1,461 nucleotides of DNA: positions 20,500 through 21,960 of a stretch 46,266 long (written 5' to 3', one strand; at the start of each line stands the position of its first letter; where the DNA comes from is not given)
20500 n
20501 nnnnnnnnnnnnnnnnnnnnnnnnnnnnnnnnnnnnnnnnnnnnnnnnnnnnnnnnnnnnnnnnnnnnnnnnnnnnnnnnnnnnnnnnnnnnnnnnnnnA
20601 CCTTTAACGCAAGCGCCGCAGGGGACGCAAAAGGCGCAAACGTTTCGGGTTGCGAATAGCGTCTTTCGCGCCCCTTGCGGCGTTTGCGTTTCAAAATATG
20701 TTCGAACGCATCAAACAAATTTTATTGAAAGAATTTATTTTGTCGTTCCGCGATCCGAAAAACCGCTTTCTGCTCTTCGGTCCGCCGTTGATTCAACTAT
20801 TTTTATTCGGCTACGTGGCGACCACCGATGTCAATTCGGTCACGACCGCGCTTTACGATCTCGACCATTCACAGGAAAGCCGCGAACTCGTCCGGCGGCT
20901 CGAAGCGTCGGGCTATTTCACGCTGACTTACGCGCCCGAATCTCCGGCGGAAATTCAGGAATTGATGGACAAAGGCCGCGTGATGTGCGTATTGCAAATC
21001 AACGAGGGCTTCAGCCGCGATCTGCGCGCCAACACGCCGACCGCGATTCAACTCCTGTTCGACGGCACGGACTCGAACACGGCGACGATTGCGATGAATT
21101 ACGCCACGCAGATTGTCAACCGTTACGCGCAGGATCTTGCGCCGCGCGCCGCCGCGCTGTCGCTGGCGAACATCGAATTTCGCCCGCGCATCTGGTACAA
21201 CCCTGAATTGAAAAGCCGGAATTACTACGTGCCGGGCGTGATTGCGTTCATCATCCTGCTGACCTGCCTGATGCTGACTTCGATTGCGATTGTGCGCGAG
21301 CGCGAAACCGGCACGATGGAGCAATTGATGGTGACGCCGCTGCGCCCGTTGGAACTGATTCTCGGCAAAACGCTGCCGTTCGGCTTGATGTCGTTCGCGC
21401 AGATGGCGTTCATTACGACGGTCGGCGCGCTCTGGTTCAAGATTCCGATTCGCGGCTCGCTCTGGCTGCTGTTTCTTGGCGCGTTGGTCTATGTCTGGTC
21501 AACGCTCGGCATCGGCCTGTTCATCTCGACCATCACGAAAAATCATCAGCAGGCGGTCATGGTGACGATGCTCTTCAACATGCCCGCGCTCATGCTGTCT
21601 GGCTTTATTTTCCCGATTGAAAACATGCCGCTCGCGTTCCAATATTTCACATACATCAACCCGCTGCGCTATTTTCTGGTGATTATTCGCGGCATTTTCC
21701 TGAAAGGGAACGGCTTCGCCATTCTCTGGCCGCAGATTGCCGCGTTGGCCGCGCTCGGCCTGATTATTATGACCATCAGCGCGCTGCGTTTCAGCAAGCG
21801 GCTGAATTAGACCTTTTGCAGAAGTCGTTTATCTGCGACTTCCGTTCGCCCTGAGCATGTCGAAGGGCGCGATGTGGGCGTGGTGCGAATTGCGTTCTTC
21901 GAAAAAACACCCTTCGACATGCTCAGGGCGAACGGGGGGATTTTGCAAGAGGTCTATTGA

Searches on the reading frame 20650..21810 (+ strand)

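Call 90: search_protein_families(library=pfam, proteins=[window:20650-21810:+], max_evalue=0.00001)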
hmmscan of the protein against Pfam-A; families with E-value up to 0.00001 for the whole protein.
window:20650-21810:+ (386 aa): 3 families
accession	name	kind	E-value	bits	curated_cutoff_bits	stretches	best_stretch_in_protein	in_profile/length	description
PF12698.13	ABC2_membrane_3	-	1.7e-60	205.4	31.6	1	48-379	13-347/347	ABC-2 family transporter protein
PF01061.29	ABC2_membrane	-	6.9e-33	114.4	26.9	1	185-351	51-211/211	ABC-2 type transporter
PF12679.13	ABC2_membrane_2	-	1.2e-11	44.9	27.2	1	146-384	72-281/283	ABC-2 family transporter protein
